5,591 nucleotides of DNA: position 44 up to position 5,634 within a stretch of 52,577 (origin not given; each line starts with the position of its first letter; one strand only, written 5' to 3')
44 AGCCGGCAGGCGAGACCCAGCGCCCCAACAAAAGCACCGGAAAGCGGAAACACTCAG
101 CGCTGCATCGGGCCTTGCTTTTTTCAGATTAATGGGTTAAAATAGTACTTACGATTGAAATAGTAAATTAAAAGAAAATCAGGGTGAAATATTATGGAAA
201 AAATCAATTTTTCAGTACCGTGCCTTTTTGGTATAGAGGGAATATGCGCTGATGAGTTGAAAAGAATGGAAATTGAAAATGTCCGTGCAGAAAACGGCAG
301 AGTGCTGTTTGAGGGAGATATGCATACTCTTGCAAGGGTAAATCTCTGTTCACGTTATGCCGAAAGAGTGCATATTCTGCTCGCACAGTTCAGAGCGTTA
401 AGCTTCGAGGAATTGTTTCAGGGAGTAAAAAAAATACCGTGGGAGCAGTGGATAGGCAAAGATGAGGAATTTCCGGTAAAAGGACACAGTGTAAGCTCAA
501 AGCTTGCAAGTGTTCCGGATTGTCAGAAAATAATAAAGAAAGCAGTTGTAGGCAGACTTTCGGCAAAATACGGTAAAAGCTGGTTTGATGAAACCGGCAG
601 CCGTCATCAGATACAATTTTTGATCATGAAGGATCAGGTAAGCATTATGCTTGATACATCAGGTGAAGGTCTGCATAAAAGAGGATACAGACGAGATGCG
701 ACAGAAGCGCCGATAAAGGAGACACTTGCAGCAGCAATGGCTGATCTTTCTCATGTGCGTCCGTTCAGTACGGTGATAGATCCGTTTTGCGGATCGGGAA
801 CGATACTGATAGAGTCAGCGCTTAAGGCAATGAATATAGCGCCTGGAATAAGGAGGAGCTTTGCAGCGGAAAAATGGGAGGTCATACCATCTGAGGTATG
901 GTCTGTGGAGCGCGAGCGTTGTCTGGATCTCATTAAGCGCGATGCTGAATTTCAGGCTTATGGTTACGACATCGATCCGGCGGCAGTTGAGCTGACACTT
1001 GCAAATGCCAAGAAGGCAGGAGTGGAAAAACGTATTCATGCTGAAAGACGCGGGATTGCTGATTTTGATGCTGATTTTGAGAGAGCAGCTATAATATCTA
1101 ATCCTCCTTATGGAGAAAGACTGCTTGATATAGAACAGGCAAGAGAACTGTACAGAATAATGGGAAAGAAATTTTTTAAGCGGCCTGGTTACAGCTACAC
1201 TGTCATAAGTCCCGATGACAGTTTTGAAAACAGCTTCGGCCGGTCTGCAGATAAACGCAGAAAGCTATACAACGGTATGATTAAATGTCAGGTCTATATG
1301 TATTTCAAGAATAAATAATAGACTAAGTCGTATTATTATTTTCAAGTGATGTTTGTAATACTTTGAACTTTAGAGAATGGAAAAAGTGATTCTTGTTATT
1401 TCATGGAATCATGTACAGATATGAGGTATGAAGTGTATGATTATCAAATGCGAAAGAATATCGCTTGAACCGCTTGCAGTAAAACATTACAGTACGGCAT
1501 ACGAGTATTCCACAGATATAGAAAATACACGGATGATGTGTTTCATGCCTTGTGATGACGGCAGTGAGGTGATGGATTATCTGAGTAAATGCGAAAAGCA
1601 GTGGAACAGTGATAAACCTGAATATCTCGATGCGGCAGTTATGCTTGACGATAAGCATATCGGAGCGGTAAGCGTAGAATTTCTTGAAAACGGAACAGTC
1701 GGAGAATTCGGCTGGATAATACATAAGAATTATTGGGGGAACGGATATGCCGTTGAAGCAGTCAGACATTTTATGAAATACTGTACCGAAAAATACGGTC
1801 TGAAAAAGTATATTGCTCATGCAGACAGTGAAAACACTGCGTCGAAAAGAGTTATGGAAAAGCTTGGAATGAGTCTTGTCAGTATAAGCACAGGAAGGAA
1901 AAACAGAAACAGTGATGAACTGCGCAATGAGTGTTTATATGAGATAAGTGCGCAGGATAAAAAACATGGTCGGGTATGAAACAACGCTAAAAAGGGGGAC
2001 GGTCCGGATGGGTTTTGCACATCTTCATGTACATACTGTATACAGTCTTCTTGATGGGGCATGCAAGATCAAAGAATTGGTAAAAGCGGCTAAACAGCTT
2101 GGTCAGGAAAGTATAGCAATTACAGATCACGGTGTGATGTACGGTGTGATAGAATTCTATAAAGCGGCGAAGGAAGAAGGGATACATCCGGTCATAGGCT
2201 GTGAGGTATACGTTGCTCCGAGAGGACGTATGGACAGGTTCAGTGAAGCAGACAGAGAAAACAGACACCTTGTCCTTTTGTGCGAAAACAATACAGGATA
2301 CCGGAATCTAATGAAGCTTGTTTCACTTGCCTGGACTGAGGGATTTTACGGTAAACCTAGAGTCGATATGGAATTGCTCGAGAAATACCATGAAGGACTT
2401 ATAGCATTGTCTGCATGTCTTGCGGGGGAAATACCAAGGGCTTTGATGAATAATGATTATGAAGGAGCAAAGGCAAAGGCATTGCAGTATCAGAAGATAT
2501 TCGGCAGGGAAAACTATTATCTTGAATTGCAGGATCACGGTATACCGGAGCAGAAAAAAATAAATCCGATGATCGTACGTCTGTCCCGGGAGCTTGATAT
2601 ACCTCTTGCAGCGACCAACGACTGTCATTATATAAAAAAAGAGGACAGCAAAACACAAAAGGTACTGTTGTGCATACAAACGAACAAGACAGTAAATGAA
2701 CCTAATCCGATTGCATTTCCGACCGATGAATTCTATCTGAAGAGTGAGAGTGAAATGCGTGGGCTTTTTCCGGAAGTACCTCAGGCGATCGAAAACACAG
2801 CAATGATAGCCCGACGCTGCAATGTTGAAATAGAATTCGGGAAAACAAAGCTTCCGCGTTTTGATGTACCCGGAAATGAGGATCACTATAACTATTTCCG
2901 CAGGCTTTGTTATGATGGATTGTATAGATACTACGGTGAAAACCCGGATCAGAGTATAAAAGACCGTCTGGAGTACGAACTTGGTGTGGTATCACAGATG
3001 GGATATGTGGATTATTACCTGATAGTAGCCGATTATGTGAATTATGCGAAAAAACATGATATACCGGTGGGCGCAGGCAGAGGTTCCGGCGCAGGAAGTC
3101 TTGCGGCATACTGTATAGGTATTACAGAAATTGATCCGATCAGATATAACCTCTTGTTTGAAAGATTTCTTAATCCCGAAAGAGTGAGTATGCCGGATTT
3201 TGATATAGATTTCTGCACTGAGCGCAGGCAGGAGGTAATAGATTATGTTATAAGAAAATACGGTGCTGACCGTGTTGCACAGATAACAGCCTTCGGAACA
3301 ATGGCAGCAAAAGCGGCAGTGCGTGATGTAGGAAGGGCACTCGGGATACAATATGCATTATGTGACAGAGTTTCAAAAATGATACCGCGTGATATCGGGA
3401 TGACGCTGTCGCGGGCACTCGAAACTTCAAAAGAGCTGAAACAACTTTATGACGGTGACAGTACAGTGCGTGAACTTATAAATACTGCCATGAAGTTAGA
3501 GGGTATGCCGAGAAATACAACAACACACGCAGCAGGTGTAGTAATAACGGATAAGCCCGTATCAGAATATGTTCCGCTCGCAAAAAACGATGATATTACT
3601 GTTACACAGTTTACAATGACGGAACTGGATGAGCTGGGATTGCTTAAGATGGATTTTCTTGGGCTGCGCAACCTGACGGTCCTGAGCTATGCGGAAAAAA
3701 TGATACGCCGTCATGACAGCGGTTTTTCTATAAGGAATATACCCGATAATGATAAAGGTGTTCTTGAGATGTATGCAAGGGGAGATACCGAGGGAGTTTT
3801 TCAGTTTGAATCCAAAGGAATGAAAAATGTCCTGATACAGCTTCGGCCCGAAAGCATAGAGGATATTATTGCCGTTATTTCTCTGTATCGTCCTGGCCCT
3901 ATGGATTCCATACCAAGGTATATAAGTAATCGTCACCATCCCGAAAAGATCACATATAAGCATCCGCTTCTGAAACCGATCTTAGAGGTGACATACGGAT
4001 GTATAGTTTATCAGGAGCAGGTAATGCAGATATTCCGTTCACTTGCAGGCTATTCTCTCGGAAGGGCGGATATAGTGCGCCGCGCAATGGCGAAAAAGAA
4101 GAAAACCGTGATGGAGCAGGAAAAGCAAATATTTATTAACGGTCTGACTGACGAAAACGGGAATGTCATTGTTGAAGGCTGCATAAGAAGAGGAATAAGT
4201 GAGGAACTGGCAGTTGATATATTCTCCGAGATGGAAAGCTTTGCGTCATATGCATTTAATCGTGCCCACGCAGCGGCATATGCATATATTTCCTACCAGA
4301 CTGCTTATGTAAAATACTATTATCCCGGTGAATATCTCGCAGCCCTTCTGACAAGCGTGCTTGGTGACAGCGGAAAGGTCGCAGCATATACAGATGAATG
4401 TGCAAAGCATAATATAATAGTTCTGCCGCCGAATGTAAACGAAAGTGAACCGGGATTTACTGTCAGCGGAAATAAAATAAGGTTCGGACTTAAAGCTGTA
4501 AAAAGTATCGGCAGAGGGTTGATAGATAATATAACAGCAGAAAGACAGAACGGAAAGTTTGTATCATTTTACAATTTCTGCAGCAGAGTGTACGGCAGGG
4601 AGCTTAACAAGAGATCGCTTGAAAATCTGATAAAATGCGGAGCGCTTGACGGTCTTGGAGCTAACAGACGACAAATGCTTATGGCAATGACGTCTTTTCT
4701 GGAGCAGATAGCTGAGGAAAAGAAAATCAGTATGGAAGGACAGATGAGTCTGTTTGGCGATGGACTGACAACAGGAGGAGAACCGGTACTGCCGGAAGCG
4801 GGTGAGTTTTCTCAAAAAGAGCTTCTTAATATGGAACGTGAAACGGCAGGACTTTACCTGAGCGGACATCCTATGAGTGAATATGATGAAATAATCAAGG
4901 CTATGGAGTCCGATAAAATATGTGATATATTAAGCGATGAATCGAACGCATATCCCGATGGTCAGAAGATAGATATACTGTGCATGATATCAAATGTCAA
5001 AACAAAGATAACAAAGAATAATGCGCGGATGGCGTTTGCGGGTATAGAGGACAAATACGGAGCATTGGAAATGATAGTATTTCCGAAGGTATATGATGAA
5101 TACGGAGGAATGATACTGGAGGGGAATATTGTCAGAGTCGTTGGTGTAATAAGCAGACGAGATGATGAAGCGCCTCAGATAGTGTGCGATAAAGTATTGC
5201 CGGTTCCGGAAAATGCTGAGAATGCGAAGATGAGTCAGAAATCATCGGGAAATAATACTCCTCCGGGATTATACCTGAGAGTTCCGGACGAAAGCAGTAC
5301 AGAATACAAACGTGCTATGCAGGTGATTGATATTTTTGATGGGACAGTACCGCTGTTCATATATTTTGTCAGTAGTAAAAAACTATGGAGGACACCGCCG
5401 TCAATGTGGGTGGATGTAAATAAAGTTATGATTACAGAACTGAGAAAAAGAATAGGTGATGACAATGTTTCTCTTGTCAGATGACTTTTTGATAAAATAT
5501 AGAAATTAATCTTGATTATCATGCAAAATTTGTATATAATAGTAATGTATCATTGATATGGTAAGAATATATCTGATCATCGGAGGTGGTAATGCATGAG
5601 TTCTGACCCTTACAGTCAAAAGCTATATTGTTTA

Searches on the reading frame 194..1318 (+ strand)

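Call 14: search_protein_families(library=pfam, proteins=[window:194-1318:+], max_evalue=0.0001)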
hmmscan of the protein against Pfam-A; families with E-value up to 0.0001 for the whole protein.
window:194-1318:+ (374 aa): 3 families
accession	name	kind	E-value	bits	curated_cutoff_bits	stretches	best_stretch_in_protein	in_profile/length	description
PF01170.24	UPF0020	-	7.7e-43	146.9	22.3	1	163-367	1-195/197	RMKL-like, methyltransferase domain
PF22020.1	RlmL_1st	-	2.7e-20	72.5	27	1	6-59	2-54/55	RlmL ferredoxin-like domain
PF02926.22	THUMP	-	2.8e-14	53.7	20.6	1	70-154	3-84/84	THUMP domain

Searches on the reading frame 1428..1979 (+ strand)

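Call 14: search_protein_families(library=pfam, proteins=[window:1428-1979:+], max_evalue=0.0001)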
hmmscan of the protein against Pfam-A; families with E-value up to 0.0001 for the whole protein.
window:1428-1979:+ (183 aa): 2 families
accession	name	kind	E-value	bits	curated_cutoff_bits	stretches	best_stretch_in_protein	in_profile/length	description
PF13302.13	Acetyltransf_3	-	5.5e-24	85.9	25.4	1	10-148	1-137/138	Acetyltransferase (GNAT) domain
PF00583.31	Acetyltransf_1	-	2.2e-12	47.7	20.7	1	48-148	16-116/116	Acetyltransferase (GNAT) family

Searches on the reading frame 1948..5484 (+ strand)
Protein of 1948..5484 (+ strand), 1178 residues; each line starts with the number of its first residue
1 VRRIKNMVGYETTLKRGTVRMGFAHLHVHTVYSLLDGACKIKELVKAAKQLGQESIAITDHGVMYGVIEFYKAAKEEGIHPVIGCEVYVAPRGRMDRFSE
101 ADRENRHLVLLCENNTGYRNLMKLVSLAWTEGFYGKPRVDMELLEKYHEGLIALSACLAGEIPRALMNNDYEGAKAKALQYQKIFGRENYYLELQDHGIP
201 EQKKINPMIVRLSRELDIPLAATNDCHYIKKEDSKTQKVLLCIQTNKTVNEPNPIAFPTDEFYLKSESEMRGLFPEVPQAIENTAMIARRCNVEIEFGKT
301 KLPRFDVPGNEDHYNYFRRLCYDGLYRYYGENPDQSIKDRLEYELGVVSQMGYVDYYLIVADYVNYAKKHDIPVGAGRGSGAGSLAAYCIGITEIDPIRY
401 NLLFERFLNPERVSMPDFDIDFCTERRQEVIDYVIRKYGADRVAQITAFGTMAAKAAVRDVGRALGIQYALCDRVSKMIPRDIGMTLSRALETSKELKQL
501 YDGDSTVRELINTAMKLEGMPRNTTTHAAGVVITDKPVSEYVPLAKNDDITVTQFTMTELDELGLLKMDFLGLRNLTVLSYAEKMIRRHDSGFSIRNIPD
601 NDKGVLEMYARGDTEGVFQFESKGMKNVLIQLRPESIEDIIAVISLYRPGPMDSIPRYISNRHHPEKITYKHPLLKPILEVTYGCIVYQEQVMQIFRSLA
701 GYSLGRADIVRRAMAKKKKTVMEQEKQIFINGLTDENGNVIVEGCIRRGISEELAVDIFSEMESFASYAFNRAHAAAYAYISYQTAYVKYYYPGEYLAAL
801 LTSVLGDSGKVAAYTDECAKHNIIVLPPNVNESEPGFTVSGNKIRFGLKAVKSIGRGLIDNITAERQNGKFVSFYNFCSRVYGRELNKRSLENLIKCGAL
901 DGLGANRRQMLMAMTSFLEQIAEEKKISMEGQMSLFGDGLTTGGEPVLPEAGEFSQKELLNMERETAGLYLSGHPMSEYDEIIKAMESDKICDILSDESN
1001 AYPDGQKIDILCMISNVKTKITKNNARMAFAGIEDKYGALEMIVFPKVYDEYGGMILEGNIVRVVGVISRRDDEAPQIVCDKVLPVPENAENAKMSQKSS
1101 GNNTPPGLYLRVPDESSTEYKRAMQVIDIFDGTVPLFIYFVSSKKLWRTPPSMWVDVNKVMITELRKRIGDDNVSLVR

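Call 14: search_protein_families(library=pfam, proteins=[window:1948-5484:+], max_evalue=0.0001)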
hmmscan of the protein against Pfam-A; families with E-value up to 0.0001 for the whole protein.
window:1948-5484:+ (1178 aa): 5 families
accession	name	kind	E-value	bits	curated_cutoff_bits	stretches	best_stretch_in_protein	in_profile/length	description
PF07733.18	DNA_pol3_alpha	-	2.5e-105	352.2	23.9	1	316-572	2-260/260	Bacterial DNA polymerase III alpha NTPase domain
PF02811.25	PHP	-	3e-64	216.7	26.4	1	25-197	1-164/164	PHP domain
PF17657.6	DNA_pol3_finger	-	2.1e-60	203.3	22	1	575-736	1-165/166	Bacterial DNA polymerase III alpha subunit finger domain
PF14579.12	HHH_6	-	1.3e-28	99.4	25.6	1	823-910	2-90/90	Helix-hairpin-helix motif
PF01336.31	tRNA_anti-codon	-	5.1e-09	36.4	27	1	1014-1084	7-73/75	OB-fold nucleic acid binding domain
